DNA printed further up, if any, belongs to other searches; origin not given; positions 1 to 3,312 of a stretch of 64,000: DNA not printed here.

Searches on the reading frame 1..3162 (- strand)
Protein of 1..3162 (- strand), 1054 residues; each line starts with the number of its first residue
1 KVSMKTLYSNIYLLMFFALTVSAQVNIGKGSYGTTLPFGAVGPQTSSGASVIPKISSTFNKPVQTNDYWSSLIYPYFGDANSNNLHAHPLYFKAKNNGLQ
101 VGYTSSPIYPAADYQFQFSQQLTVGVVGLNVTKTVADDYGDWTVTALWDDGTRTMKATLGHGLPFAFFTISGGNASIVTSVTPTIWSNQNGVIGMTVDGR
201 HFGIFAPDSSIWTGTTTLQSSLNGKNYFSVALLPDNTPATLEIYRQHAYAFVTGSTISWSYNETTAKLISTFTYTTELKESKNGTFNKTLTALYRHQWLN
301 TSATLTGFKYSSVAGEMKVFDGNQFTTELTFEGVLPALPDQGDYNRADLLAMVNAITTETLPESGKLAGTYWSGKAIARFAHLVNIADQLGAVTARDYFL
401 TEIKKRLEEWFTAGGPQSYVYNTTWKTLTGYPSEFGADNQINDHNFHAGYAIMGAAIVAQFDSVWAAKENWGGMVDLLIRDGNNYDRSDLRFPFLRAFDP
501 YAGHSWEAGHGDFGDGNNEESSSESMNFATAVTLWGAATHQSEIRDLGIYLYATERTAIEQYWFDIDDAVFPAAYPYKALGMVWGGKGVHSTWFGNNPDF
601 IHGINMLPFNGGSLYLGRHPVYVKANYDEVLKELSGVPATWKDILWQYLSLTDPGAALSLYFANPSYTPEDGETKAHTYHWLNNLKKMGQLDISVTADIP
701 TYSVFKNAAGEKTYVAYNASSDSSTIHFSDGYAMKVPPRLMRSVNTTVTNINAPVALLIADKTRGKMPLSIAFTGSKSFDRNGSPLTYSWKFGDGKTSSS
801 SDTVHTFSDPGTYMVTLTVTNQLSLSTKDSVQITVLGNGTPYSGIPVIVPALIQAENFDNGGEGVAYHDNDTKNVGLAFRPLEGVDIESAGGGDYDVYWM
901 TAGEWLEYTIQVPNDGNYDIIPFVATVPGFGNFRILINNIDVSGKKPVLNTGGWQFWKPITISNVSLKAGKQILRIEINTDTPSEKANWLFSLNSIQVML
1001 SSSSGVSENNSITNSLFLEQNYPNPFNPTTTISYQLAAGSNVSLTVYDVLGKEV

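Call 86: search_protein_families(library=pfam, proteins=[window:1-3162:-], max_evalue=0.001)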
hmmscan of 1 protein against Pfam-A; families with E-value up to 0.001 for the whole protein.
window:1-3162:- (1054 aa): 6 families
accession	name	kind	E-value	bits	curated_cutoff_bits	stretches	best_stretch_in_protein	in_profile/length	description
PF17652.7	Glyco_hydro81C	-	5.4e-61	207.2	25.6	1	361-668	22-335/349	Glycosyl hydrolase family 81 C-terminal domain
PF18911.6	PKD_4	-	3.1e-20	72.4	27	1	753-835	3-85/85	PKD domain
PF03422.21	CBM_6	-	2.2e-14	54.3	28.9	1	882-998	8-123/125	Carbohydrate binding module (family 6)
PF00801.26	PKD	-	3.7e-14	52.9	23.5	1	770-829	16-75/80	PKD domain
PF18099.7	CBM_35_2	-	9.9e-06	26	23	1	885-980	5-102/112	Carbohydrate binding module (family 35)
PF22352.2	K319L-like_PKD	-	2.3e-05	24.8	27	1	771-835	14-84/84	K319L-like, PKD domain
